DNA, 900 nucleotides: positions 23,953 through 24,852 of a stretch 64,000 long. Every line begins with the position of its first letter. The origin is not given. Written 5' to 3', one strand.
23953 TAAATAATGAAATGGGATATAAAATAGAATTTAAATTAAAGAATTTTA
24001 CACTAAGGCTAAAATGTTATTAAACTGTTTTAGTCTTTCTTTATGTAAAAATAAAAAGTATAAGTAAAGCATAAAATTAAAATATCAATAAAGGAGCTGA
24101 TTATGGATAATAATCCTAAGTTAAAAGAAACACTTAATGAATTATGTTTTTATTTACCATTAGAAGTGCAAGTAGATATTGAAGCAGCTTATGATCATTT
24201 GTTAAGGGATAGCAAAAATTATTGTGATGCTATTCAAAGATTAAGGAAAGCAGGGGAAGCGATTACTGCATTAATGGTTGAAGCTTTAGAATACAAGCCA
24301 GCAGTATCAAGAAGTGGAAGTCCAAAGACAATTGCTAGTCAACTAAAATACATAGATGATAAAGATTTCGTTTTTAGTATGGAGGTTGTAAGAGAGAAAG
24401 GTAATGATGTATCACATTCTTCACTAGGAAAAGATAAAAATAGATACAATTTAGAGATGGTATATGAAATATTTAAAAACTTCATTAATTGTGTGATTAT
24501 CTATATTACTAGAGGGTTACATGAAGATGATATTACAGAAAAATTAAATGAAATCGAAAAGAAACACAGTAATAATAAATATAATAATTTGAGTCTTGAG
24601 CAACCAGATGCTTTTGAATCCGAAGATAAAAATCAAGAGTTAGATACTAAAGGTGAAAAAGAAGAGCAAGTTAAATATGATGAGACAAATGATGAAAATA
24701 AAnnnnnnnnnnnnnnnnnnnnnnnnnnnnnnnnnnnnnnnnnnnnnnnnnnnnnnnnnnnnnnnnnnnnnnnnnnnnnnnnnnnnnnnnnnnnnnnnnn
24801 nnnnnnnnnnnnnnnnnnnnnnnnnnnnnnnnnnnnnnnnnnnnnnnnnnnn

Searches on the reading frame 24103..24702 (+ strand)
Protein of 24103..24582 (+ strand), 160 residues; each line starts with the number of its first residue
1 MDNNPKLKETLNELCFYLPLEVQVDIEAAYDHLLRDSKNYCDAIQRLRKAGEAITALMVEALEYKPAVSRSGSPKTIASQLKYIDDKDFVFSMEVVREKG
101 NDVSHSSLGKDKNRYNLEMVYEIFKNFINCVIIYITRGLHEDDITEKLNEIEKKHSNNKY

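Call 43: search_protein_families(library=pfam, proteins=[window:24103-24582:+], max_evalue=10)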
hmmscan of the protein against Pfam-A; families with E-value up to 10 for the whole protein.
window:24103-24582:+ (160 aa): 0 families

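Call 93: predict_structure(alignment_id=A7)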
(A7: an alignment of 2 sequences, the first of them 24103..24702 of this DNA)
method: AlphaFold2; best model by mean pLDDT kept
length: 200 residues; sequences in the alignment: 2
mean_pLDDT: 44.8   pTM: 0.41
mean pLDDT of the five models: 44.8, 43.2, 41.0, 38.8, 38.2
residues with pLDDT >= 90: 0; 70-90: 9; 50-70: 62; < 50: 129
segments of 3 or more residues with pLDDT < 50: 59-116, 134-200
pLDDT, mean of each block of 10 residues (from residue 1): 56 65 73 60 64 57 40 39 32 33 29 45 58 48 42 35 28 31 30 33
secondary structure, 60 per line:
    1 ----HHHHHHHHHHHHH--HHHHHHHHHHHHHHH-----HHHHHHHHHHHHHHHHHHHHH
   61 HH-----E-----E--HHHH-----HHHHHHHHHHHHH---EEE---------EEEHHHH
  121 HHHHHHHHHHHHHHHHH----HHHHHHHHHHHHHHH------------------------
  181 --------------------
elements in order: H5-17 H20-34 H40-62 H77-80 H86-98 E102-104 E114-116 H117-137 H142-156
